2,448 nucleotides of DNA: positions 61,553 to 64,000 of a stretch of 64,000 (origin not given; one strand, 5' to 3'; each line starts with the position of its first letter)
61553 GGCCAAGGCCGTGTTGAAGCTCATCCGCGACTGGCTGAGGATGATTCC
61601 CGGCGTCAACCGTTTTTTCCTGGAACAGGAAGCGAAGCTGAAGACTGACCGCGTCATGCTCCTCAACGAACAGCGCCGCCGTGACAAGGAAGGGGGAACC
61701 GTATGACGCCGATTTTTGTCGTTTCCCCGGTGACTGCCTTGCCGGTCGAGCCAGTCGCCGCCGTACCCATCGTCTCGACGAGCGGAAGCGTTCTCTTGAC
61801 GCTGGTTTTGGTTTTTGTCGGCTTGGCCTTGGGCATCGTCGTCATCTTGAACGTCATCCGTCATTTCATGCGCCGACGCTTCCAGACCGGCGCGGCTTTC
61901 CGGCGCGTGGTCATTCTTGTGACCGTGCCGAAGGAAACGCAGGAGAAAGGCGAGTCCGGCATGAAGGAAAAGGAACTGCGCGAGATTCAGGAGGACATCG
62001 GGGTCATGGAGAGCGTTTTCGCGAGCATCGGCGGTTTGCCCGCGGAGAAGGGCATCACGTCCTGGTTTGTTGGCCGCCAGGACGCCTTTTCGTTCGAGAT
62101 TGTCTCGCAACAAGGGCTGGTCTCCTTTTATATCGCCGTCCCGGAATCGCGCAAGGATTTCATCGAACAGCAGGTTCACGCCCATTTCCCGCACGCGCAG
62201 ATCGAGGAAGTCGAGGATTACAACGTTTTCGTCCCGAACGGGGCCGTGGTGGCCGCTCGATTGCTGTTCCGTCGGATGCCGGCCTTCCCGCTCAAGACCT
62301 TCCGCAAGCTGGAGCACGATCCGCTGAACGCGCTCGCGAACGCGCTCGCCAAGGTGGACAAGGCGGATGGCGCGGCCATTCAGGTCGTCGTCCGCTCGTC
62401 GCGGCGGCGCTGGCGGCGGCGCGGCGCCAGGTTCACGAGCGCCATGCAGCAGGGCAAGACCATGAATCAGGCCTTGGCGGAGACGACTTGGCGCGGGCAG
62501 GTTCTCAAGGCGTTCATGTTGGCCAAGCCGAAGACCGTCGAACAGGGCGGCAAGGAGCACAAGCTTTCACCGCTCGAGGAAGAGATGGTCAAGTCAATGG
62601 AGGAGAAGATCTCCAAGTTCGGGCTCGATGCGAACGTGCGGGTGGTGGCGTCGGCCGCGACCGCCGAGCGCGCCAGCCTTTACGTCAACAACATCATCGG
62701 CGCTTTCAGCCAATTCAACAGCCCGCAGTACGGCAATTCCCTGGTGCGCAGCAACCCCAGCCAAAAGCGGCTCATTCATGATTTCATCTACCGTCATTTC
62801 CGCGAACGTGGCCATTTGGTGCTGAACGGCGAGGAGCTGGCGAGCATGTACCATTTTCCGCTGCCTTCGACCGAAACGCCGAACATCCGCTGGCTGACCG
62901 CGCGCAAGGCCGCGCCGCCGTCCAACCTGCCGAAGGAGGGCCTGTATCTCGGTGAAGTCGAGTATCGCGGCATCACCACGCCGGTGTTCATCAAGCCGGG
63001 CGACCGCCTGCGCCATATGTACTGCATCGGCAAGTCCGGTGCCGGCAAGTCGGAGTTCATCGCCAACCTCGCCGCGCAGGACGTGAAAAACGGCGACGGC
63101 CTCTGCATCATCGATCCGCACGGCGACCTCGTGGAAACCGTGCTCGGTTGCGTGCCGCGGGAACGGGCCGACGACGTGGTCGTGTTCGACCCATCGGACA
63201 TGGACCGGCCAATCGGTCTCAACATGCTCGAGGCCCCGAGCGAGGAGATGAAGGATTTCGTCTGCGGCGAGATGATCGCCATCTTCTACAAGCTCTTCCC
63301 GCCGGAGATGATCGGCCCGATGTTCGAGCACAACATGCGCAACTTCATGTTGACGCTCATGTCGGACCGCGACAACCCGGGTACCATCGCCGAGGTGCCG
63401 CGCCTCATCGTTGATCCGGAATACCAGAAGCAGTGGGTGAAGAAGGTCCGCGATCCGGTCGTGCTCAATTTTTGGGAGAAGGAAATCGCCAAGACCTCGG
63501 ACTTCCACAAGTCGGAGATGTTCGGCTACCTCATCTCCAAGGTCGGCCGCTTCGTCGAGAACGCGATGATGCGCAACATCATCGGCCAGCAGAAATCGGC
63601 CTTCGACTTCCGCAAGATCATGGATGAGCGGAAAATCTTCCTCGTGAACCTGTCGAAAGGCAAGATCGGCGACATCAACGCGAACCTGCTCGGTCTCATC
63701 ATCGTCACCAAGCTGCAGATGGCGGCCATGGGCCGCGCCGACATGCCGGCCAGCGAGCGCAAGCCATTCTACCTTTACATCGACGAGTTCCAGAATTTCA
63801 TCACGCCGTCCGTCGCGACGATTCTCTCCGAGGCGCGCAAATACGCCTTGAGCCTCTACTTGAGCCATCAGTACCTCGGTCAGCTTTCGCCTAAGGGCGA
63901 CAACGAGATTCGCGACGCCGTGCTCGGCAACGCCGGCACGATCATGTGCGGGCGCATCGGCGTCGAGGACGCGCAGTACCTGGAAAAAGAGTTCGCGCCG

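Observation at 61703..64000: Unlisted 766-codon ORF running off the window: membrane-anchored VirB4/HerA-like ATPase with a coupled upstream partner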

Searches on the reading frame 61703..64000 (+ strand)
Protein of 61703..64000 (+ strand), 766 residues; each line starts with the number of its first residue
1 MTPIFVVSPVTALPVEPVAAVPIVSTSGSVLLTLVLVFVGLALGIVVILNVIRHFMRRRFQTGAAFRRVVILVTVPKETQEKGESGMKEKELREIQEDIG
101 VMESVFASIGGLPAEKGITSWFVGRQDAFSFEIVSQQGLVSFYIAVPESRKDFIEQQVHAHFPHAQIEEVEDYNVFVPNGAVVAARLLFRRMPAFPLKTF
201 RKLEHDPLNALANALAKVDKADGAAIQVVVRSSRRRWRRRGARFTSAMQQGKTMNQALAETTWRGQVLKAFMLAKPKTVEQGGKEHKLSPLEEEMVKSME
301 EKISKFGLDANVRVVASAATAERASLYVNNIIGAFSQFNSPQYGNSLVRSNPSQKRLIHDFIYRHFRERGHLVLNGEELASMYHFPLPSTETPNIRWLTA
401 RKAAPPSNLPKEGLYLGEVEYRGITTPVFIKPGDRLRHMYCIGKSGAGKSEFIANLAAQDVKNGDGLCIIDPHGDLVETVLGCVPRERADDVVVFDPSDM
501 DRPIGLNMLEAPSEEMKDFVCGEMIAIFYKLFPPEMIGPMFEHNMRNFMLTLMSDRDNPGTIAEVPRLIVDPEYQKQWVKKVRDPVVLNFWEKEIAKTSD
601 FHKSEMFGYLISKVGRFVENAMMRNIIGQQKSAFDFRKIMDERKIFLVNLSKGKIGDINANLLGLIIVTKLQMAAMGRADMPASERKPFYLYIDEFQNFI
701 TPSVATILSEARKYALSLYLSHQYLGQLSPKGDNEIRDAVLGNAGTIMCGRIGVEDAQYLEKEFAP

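Call 6: search_solved_structures(query=window:61703-64000:+, max_evalue=1, show_alignments=2)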
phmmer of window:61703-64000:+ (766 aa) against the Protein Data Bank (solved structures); distinct sequences matched with E-value up to 1: 3.
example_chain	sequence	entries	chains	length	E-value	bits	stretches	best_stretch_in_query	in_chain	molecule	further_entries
1gl6_A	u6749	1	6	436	0.0075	17.9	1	435-478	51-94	ATPASE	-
1e9r_A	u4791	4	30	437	0.0076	17.9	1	435-478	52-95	CONJUGAL TRANSFER PROTEIN TRWB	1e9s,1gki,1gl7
6sz9_A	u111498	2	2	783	0.52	11.8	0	433-484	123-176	IcmO (DotL)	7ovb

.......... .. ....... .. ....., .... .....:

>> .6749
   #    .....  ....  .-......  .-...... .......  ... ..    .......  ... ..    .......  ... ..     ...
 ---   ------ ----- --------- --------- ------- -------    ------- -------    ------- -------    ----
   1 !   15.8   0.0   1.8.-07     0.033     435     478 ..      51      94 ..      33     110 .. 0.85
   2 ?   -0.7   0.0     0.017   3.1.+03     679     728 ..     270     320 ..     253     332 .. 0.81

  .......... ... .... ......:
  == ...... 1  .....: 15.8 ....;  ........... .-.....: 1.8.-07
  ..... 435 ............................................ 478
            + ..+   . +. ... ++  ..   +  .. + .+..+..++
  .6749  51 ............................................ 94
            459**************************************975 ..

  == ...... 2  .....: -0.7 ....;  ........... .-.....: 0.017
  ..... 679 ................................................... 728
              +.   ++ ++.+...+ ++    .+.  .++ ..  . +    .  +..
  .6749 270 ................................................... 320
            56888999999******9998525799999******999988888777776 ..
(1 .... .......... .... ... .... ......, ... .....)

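Call 7: search_protein_families(library=pfam, proteins=[window:61703-64000:+], max_evalue=0.1)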
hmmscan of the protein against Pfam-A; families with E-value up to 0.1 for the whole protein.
window:61703-64000:+ (766 aa): 5 families
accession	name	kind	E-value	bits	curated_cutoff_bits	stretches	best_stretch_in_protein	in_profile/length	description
PF02534.20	T4SS-DNA_transf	-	1e-07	31.6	20.1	2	622-763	241-381/468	Type IV secretory system Conjugative DNA transfer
PF01935.23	DUF87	-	8.7e-07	29.7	23.2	1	426-519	12-100/220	Helicase HerA, central domain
PF12696.13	TraG-D_C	-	1.2e-05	25.6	22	1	688-759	1-71/126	TraM recognition site of TraD and TraG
PF10412.15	TrwB_AAD_bind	-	0.00032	20.1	20.5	1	434-481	13-60/387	Type IV secretion-system coupling protein DNA-binding domain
PF13401.12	AAA_22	-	0.0069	17.1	27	0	437-467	6-36/130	AAA domain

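Call 8: search_protein_families(library=ncbifam, proteins=[window:61703-64000:+], max_evalue=0.1)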
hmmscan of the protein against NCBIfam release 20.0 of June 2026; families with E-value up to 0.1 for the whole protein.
window:61703-64000:+ (766 aa): 12 families
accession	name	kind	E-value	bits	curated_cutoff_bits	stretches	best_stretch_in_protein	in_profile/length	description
NF045973.1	conju_CD1115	equivalog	1.7e-10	40.4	250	1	435-753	23-358/442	VirD4-like conjugal transfer protein, CD1115 family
TIGR03743.1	SXT_TraD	subfamily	2.3e-10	39.5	366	2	426-509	165-251/636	conjugative transfer system coupling protein TraD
NF041447.1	TrbC_conju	equivalog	1.1e-05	24.1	800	1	414-473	107-166/685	F-type conjugative transfer protein TrbC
NF053655.1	CedD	equivalog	3.9e-05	22.5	600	1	416-480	201-265/527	DNA-translocating ATPase CedD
TIGR03754.1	conj_TOL_TraD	equivalog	0.00012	20.8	647.55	1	426-476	170-220/643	type IV conjugative transfer system coupling protein TraD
TIGR02746.1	TraC-F-type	equivalog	0.0019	16.2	567.05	0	232-303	666-740/800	type IV secretion system protein TraC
NF045975.1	VirB4_plasma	equivalog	0.0022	15.8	590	1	411-473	488-552/894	Mbov_0397 family ICE element conjugal transfer ATPase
NF041326.1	Bacteroid_MobC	subfamily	0.026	12.9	900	0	691-764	460-533/655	conjugal transfer protein MobC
TIGR03924.1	T7SS_EccC_a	equivalog_domain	0.041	12.6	509.15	0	438-456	452-470/673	type VII secretion protein EccCa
NF041017.1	DNA_import_CedB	equivalog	0.042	12.5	700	1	404-475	244-315/590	DNA import protein CedB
TIGR02759.1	TraD_Ftype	equivalog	0.049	12.4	521.35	0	430-478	170-218/566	type IV conjugative transfer system coupling protein TraD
NF040819.1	helicase_HerA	equivalog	0.059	11.9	970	0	437-481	157-202/561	DNA double-strand break repair helicase HerA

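Call 9: search_protein_families(library=phrogs, proteins=[window:61703-64000:+], max_evalue=0.01)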
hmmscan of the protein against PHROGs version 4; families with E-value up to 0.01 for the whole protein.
window:61703-64000:+ (766 aa): 3 families
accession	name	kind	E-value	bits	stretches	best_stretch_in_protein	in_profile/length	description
phrog_5156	-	unknown function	2.5e-67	228.6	1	125-766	75-736/824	-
phrog_7035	-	unknown function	5.7e-13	49.1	2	637-730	444-544/969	-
phrog_2666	-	head and packaging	7.9e-06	25.8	1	425-475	310-360/555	terminase large subunit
